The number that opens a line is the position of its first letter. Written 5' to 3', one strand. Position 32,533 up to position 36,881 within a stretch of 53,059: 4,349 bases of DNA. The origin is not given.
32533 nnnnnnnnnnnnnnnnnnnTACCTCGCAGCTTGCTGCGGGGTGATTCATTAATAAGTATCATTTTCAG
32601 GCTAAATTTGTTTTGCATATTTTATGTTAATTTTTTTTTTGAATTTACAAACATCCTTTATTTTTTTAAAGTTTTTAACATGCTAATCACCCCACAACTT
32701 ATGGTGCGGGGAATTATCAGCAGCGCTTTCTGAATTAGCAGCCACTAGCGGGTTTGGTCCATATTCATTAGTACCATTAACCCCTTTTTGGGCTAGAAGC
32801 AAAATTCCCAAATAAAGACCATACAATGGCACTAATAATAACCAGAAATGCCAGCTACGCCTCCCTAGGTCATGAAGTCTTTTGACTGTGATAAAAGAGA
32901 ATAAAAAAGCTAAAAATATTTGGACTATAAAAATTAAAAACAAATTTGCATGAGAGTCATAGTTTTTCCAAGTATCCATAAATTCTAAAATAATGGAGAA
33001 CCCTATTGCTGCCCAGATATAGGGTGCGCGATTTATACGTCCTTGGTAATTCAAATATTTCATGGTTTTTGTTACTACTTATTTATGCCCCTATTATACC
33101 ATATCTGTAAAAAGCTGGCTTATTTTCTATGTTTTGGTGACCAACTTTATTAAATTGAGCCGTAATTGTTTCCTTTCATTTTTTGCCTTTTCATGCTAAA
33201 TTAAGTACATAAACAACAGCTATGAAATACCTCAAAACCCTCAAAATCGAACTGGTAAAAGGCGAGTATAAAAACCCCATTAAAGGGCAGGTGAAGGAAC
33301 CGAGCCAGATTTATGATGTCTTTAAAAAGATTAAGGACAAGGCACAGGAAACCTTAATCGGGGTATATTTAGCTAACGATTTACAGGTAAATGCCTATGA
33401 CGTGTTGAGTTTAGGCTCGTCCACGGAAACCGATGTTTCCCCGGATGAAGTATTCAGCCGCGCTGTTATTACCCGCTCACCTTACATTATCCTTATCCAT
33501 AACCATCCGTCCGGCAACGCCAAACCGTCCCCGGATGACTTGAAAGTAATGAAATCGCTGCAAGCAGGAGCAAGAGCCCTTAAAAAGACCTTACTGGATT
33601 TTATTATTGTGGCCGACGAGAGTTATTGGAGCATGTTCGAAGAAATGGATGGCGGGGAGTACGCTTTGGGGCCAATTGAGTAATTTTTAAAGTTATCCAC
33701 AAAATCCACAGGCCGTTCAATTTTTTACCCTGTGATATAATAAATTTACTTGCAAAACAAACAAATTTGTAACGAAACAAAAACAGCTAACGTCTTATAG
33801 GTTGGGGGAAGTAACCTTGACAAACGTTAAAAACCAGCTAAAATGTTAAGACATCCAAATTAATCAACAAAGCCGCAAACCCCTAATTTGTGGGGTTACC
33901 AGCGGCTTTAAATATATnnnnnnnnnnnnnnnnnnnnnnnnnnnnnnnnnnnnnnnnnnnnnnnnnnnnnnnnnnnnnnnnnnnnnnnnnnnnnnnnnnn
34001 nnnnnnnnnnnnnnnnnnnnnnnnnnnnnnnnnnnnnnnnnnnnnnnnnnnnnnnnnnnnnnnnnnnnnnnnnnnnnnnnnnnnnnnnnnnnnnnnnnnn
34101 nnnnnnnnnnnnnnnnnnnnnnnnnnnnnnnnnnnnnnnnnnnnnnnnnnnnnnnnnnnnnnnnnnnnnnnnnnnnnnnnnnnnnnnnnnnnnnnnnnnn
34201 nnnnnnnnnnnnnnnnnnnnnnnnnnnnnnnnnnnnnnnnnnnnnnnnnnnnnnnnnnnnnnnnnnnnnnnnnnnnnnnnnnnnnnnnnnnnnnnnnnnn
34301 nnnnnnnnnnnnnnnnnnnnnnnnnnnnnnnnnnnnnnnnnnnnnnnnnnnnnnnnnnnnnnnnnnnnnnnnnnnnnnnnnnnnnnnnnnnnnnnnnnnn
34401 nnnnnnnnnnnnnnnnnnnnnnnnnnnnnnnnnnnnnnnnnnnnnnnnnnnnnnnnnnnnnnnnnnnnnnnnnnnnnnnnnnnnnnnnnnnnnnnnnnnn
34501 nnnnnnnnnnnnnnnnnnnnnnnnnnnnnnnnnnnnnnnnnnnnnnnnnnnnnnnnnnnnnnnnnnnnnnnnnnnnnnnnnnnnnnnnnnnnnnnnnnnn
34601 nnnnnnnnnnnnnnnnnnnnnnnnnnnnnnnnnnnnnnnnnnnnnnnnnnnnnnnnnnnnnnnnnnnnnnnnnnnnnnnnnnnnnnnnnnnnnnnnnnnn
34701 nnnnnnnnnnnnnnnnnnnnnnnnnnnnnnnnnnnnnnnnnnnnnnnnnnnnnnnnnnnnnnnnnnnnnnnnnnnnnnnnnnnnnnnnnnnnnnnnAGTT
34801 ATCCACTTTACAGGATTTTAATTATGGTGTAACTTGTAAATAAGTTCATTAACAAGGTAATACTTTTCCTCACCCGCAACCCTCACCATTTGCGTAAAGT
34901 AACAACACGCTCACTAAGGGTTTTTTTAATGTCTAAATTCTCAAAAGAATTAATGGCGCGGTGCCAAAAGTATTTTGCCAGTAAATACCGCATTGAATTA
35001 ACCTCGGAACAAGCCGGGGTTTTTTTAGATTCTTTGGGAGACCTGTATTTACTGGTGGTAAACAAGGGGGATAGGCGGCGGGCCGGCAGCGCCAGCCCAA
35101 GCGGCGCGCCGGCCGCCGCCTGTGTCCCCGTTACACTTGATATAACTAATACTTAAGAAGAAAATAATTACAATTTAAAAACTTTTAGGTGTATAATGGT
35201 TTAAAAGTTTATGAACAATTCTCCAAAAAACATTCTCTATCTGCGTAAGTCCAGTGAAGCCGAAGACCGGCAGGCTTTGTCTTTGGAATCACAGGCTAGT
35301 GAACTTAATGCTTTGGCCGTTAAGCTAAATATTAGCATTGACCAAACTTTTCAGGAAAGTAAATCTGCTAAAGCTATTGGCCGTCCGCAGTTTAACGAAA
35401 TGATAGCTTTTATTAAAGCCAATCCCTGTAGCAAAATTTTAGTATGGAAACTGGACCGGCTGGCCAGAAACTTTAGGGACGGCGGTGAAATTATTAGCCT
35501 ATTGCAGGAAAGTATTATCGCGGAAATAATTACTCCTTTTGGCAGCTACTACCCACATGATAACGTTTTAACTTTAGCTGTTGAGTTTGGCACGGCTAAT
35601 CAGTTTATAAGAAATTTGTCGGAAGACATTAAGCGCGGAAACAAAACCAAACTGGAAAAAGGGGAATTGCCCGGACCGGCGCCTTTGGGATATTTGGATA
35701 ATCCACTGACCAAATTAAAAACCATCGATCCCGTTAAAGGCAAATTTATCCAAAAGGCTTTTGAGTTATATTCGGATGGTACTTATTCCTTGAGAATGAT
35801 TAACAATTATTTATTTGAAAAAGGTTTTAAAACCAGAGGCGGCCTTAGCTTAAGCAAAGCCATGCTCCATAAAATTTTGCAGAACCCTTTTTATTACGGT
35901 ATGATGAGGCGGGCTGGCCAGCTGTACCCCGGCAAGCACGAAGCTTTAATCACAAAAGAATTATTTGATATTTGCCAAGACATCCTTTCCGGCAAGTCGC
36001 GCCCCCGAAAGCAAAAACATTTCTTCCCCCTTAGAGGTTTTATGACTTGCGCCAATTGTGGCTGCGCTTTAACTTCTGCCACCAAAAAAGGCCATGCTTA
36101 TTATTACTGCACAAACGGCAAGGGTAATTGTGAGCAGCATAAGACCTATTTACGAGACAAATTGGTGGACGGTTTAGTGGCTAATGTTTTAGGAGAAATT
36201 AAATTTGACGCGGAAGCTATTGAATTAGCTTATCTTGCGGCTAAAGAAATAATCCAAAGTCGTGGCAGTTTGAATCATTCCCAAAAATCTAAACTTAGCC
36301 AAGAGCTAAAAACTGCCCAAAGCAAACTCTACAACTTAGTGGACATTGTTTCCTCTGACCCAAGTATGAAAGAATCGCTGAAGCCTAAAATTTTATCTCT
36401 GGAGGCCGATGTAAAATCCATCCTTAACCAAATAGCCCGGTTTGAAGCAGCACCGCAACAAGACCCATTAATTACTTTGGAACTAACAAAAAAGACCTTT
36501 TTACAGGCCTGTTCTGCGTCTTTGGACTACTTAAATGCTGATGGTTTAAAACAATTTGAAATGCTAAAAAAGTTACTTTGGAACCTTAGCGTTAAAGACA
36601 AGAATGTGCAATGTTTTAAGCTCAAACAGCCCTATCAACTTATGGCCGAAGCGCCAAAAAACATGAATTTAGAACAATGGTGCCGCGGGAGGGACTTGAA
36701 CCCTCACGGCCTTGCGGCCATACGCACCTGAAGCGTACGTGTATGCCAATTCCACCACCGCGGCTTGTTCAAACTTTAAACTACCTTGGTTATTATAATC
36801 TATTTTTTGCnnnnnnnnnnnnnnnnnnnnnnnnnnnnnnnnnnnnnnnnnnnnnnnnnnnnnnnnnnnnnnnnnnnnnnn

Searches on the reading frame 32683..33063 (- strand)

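Call 85: search_protein_families(library=pfam, proteins=[window:32683-33063:-], max_evalue=0.00001)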
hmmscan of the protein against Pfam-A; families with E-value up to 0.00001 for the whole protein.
window:32683-33063:- (126 aa): 1 family
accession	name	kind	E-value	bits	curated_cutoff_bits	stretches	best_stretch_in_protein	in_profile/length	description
PF05656.20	DUF805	-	1.1e-16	61.6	25.7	1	3-103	1-111/111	Protein of unknown function (DUF805)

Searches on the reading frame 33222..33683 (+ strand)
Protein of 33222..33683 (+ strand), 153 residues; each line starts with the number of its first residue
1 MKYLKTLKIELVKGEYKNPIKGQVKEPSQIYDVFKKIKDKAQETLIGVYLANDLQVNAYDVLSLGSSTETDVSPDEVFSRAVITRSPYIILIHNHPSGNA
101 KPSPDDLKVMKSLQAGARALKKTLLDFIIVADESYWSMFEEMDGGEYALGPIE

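Call 85: search_protein_families(library=pfam, proteins=[window:33222-33683:+], max_evalue=0.00001)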
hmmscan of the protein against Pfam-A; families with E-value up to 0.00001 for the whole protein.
window:33222-33683:+ (153 aa): 1 family
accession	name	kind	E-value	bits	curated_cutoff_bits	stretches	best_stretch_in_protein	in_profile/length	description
PF04002.20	RadC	-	2.4e-27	95.7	22.1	1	25-141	2-119/121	RadC-like JAB domain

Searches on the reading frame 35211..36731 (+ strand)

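Call 85: search_protein_families(library=pfam, proteins=[window:35211-36731:+], max_evalue=0.00001)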
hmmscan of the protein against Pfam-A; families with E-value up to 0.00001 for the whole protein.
window:35211-36731:+ (506 aa): 3 families
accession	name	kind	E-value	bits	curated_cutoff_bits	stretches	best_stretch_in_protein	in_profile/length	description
PF00239.26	Resolvase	-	1.4e-17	64.6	23.3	1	8-104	2-95/145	Resolvase, N terminal domain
PF07508.19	Recombinase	-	3e-15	56.8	21.1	1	175-261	2-101/102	Recombinase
PF13408.12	Zn_ribbon_recom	-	2.3e-08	34.7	25.3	1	273-326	1-56/58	Recombinase zinc beta ribbon domain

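Call 105: search_protein_families(library=ncbifam, proteins=[window:35211-36731:+], max_evalue=0.001)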
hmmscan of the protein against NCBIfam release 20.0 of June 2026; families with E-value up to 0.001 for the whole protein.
window:35211-36731:+ (506 aa): 6 families
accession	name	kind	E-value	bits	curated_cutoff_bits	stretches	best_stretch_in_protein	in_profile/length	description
NF041201.1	recomb_XisF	equivalog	1.6e-25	90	375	1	10-398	4-411/465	fdxN element excision recombinase XisF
NF047343.1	SCCmet_CcrB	equivalog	3.6e-25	88.6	900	1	9-421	11-454/542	cassette chromosome recombinase CcrB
NF047347.1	SCCmet_CcrC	equivalog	5.6e-19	68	900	1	7-472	5-516/558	cassette chromosome recombinase CcrC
NF047344.1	SCCmet_CcrA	equivalog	5.1e-17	62.1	700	1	7-302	4-294/442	cassette chromosome recombinase CcrA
NF049883.1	resolv_YneB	equivalog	7.7e-08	32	175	1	7-87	2-81/211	YneB family resolvase-like protein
NF033518.0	transpos_IS607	equivalog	3.5e-06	26.7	110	1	6-86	55-132/187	IS607 family transposase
